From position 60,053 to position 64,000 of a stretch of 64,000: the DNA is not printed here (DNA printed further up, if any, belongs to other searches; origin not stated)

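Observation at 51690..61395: Nucleotide-identical 1.1-1.6 kb 3' cassette present three times in a 12-kb adhesin island with different 5' parts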

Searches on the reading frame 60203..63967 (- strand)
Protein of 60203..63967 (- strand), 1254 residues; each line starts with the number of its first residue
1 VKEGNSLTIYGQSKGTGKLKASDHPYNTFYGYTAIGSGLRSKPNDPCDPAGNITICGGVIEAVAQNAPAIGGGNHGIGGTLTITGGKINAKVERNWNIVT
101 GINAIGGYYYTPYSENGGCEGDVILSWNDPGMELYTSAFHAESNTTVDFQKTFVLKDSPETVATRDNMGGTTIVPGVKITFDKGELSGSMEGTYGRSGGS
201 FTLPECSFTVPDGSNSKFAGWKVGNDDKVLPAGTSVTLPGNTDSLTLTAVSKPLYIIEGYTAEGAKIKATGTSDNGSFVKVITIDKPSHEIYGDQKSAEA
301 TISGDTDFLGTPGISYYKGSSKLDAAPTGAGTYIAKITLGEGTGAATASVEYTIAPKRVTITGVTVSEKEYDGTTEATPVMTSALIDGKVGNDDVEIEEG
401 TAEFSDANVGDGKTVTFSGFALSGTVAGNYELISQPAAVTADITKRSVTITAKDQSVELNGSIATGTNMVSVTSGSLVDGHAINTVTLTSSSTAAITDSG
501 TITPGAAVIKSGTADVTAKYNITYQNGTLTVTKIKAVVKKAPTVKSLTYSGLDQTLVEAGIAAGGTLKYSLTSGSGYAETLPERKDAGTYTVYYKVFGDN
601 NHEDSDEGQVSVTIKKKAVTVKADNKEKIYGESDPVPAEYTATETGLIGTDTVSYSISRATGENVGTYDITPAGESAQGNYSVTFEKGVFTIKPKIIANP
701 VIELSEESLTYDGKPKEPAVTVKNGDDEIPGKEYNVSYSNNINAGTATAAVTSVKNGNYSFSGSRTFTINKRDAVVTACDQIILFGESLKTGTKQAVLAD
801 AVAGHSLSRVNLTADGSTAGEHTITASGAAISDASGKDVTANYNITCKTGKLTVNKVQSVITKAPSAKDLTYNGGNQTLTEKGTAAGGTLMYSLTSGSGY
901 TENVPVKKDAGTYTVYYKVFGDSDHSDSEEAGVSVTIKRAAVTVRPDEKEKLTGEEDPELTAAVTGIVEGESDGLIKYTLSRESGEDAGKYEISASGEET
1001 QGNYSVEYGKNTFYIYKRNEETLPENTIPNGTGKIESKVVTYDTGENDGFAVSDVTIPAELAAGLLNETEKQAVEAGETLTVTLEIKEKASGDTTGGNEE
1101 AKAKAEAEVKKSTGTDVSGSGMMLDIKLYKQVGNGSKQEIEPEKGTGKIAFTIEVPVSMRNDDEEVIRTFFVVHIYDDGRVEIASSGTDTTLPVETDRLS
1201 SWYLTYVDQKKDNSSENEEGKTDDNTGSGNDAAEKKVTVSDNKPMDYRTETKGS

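Call 9: search_protein_families(library=pfam, proteins=[window:60203-63967:-], max_evalue=0.01)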
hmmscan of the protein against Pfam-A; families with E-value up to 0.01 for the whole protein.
window:60203-63967:- (1254 aa): 4 families
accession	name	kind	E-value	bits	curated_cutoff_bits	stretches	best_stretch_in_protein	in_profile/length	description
PF18676.6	MBG_2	-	6.5e-33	113.6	25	2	619-691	1-72/72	MBG domain (YGX type)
PF18657.6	YDG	-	1.1e-20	74.1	25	1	356-435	2-82/85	YDG domain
PF04234.18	CopC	-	0.0024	19.3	23.3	0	858-926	12-83/92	CopC domain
PF16355.11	DUF4982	-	0.0066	16.8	23.9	0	513-532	32-51/61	Domain of unknown function (DUF4982)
